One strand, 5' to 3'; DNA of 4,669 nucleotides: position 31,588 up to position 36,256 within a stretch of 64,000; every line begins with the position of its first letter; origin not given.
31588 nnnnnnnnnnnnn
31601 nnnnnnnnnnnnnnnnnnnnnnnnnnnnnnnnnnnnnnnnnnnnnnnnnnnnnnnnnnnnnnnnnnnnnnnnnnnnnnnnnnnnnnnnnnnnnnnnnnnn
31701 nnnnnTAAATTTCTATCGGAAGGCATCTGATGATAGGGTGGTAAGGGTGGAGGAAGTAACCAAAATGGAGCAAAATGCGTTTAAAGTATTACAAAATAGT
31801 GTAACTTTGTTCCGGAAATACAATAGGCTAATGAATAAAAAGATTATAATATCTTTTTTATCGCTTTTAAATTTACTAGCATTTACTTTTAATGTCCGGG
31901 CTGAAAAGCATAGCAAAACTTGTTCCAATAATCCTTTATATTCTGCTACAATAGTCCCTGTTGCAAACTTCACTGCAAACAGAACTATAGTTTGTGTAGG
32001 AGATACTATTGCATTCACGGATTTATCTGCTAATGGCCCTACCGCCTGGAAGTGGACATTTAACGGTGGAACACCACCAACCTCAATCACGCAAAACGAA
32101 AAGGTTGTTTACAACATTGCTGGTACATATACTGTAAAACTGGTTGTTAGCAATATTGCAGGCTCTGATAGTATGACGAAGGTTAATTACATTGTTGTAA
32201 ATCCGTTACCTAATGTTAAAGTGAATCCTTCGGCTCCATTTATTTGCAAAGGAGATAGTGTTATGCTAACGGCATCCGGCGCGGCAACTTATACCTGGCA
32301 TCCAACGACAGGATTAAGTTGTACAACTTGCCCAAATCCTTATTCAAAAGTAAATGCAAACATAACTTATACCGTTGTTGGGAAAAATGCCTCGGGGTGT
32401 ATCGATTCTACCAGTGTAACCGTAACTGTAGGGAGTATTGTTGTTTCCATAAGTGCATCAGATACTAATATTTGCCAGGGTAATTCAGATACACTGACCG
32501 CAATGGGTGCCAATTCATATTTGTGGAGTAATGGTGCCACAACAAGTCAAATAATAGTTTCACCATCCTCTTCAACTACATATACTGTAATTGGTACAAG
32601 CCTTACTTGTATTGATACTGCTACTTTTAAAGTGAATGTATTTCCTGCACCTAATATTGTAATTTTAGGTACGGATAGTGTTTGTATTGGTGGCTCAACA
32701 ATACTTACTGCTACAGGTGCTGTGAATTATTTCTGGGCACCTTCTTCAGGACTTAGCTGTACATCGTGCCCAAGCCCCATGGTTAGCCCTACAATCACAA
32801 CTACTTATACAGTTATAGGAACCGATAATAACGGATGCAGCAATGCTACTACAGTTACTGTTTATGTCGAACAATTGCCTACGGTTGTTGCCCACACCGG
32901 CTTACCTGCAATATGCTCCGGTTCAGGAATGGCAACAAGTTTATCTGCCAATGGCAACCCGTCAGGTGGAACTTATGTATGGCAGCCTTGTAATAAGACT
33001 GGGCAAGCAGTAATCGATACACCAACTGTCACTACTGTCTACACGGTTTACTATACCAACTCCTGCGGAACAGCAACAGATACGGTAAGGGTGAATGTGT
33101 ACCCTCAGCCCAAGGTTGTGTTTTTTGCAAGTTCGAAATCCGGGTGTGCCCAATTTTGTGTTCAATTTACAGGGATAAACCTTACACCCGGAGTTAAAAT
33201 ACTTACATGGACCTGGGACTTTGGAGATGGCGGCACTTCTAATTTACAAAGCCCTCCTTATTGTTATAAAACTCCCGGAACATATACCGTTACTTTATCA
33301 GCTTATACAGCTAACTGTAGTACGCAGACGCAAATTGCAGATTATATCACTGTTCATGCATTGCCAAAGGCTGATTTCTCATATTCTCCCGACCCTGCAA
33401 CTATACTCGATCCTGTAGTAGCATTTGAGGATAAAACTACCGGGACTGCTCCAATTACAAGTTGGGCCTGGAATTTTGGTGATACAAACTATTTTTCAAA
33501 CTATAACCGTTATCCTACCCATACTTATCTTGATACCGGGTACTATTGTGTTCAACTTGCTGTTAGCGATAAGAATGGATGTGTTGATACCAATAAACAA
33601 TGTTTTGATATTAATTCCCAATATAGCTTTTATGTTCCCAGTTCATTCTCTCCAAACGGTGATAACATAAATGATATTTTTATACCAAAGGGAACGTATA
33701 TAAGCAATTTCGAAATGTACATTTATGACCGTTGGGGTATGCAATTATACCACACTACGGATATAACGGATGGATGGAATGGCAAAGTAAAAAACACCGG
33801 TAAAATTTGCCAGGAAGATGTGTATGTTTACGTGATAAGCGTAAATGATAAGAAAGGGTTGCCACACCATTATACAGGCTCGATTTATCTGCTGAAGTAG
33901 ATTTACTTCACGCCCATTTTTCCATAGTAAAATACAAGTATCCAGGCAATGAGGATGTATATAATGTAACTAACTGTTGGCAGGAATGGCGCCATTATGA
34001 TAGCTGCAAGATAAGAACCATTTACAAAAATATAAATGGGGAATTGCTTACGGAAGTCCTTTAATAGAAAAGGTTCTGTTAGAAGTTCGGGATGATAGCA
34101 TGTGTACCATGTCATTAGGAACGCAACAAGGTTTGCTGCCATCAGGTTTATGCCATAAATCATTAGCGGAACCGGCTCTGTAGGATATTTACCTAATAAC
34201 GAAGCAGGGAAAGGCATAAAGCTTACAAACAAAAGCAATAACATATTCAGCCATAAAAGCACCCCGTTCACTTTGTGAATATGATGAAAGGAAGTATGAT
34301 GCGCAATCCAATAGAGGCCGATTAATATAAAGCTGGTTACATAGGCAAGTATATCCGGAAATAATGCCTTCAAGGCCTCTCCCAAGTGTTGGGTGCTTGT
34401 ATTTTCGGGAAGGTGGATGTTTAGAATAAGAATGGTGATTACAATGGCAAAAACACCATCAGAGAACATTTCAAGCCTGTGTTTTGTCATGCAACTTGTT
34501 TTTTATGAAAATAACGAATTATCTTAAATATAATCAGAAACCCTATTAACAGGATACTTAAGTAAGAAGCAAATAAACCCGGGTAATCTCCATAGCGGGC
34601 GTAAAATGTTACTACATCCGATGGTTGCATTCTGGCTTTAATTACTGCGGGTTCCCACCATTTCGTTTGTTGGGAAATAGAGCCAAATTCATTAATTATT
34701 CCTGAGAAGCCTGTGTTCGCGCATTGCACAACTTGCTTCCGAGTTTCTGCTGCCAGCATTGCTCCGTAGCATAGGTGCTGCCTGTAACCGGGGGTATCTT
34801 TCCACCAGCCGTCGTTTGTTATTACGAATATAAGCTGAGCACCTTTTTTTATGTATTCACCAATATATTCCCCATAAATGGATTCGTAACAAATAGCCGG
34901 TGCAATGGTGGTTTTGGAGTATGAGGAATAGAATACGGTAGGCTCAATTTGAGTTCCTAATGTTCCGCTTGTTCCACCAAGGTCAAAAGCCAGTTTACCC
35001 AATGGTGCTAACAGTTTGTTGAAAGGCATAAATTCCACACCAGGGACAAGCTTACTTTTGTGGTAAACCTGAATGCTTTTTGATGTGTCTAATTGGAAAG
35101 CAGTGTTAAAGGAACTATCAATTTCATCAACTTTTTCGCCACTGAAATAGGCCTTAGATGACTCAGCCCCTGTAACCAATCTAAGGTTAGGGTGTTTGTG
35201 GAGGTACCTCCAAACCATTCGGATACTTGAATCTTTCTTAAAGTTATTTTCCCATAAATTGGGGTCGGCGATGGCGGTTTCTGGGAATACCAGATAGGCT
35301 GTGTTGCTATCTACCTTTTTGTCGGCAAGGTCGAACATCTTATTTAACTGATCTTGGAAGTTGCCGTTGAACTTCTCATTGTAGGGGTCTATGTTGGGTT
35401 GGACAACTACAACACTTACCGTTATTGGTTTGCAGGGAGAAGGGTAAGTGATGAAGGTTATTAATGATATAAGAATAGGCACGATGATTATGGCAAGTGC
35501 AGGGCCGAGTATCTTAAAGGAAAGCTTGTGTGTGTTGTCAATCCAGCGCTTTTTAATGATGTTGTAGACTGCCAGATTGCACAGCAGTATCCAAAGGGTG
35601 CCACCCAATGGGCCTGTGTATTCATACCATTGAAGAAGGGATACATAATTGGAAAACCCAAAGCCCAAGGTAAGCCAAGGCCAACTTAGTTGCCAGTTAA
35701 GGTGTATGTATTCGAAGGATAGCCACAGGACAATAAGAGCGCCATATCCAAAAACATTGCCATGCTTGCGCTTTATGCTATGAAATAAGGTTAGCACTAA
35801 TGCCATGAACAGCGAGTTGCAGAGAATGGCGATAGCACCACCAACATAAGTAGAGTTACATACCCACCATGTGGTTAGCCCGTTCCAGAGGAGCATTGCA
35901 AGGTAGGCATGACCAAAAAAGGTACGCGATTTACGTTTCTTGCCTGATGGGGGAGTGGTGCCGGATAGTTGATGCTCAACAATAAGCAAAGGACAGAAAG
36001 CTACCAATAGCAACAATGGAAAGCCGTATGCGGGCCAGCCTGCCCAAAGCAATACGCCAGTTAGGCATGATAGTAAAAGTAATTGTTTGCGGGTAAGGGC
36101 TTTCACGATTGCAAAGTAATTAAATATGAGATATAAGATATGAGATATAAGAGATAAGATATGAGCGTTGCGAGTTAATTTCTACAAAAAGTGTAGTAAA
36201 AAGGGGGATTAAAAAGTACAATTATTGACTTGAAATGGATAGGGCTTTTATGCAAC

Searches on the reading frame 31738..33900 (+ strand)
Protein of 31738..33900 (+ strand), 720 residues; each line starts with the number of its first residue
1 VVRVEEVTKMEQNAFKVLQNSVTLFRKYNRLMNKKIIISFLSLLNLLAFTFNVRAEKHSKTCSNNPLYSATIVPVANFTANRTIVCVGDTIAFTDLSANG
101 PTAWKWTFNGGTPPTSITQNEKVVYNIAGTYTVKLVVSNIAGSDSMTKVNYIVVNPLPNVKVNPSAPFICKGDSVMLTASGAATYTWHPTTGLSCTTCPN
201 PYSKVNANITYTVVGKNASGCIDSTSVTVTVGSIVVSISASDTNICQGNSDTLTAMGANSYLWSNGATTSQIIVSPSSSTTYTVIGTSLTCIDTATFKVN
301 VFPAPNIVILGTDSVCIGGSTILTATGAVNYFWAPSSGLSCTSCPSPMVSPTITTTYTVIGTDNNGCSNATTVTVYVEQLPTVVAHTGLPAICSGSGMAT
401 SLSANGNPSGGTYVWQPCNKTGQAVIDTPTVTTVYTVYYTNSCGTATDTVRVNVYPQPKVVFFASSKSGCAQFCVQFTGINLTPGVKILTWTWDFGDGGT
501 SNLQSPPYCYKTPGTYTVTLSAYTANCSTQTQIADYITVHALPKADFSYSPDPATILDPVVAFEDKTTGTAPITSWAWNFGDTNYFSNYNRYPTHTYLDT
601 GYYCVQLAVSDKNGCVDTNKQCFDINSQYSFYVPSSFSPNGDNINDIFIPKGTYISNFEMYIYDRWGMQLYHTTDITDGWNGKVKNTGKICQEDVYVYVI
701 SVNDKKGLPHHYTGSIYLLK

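Call 27: search_protein_families(library=pfam, proteins=[window:31738-33900:+])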
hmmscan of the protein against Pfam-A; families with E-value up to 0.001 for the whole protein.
window:31738-33900:+ (720 aa): 4 families
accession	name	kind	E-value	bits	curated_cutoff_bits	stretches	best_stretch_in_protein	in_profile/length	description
PF18911.6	PKD_4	-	5.3e-37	126.2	27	3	457-539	3-85/85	PKD domain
PF00801.26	PKD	-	2.4e-26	92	23.5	3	77-147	3-75/80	PKD domain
PF13585.12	CHU_C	-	9.4e-15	55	27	1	633-718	3-86/86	CHU_C Type IX secretion signal domain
PF19081.6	Ig_7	-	2.5e-05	24.9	27.3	1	165-231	8-82/84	Ig-like domain CHU_C associated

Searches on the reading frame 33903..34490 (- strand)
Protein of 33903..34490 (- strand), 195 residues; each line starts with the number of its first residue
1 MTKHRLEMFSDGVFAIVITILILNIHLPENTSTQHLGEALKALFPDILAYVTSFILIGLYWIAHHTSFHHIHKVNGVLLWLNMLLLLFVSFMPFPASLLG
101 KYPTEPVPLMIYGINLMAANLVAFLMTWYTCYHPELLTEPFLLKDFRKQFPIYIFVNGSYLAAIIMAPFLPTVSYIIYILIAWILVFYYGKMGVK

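Call 24: search_protein_families(library=pfam, proteins=[window:33903-34490:-])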
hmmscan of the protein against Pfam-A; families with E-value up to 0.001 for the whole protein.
window:33903-34490:- (195 aa): 1 family
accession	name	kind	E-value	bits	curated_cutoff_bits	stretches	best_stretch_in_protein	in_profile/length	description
PF06736.16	TMEM175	-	2.6e-31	108.4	25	1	5-93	1-88/88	Endosomal/lysosomal potassium channel TMEM175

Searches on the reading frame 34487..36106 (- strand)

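Call 24: search_protein_families(library=pfam, proteins=[window:34487-36106:-])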
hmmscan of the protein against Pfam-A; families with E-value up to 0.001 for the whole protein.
window:34487-36106:- (539 aa): 2 families
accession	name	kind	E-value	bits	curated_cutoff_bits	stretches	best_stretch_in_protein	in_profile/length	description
PF20154.4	LNT_N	-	2e-19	70.8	27.1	1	17-178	2-158/159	Apolipoprotein N-acyltransferase N-terminal domain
PF00795.27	CN_hydrolase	-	2.5e-18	66.8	23.2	1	234-498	4-251/256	Carbon-nitrogen hydrolase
